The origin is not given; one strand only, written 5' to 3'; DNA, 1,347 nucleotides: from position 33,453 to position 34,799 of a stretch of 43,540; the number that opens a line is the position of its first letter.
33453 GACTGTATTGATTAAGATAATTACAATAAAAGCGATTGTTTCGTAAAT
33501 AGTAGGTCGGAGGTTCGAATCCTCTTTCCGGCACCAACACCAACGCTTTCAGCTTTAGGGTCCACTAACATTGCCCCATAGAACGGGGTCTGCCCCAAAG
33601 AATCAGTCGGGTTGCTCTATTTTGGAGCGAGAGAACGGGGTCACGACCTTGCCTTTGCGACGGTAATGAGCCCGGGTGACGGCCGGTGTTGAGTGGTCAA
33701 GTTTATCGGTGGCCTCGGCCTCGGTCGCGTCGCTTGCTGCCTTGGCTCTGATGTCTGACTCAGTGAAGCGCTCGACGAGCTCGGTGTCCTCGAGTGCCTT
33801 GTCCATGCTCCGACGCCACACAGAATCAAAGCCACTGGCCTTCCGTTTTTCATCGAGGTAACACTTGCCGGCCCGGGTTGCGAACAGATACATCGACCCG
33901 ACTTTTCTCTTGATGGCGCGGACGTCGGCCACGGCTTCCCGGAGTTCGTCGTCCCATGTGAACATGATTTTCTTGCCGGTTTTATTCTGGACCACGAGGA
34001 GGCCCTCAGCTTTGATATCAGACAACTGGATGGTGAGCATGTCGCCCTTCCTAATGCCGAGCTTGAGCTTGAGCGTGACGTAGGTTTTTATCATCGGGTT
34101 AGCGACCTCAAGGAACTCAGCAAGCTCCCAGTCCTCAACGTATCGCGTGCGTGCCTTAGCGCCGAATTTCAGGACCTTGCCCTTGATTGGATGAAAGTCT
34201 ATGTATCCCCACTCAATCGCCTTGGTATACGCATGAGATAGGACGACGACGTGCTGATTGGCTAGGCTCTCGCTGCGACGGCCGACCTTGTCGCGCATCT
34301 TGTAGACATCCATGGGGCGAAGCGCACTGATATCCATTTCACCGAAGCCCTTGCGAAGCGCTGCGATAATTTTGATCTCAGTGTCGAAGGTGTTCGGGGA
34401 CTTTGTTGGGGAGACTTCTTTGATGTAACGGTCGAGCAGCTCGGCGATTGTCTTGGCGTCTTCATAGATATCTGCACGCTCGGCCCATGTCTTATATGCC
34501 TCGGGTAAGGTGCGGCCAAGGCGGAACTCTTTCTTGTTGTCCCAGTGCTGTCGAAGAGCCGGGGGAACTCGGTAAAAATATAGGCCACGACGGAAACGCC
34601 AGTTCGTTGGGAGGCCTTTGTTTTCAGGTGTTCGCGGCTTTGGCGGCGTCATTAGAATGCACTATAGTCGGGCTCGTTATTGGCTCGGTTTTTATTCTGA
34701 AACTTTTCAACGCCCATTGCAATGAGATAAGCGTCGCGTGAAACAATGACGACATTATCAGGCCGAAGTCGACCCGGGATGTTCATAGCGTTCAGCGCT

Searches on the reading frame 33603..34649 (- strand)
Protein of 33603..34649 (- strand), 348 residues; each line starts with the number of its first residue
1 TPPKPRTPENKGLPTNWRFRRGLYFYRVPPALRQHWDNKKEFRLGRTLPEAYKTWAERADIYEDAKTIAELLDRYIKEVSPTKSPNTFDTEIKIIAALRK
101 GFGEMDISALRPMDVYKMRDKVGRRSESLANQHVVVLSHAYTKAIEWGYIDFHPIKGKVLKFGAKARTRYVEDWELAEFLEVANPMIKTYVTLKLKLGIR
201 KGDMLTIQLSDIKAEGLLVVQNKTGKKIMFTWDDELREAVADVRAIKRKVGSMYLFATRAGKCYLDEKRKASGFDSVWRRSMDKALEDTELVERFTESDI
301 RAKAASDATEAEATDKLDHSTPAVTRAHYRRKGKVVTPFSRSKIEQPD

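Call 64: search_protein_families(library=pfam, alignment_id=A2, max_evalue=0.0001)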
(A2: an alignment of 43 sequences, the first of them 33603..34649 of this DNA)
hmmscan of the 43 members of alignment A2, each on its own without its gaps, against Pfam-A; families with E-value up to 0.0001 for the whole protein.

A. member 1, window:33603-34649:- (348 aa): 2 families
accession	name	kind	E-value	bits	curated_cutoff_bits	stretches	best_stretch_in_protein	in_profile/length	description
PF00589.27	Phage_integrase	-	2.4e-06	27.9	27.1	1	186-331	23-167/172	Phage integrase family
PF14659.12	Phage_int_SAM_3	-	4.4e-05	24.1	22.6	0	67-121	1-56/58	Phage integrase, N-terminal SAM-like domain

B. families by the number of members that match (of 43 scanned): 11 families
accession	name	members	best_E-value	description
PF00436.31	SSB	1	2.5e-39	Single-strand binding protein family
PF09588.16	YqaJ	1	1.7e-13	YqaJ-like viral recombinase domain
PF01381.28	HTH_3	1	1.2e-10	Helix-turn-helix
PF13560.12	HTH_31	1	2.9e-08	Helix-turn-helix domain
PF13986.11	DUF4224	1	2.5e-07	Domain of unknown function (DUF4224)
PF01551.29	Peptidase_M23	1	3.1e-07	Peptidase family M23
PF01966.28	HD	1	3.8e-07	HD domain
PF15943.11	YdaS_toxin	1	2.2e-06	Bacterial toxin YdaS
PF00589.27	Phage_integrase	1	2.4e-06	Phage integrase family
PF13384.12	HTH_23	1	5.6e-06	Homeodomain-like domain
PF14659.12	Phage_int_SAM_3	1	4.4e-05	Phage integrase, N-terminal SAM-like domain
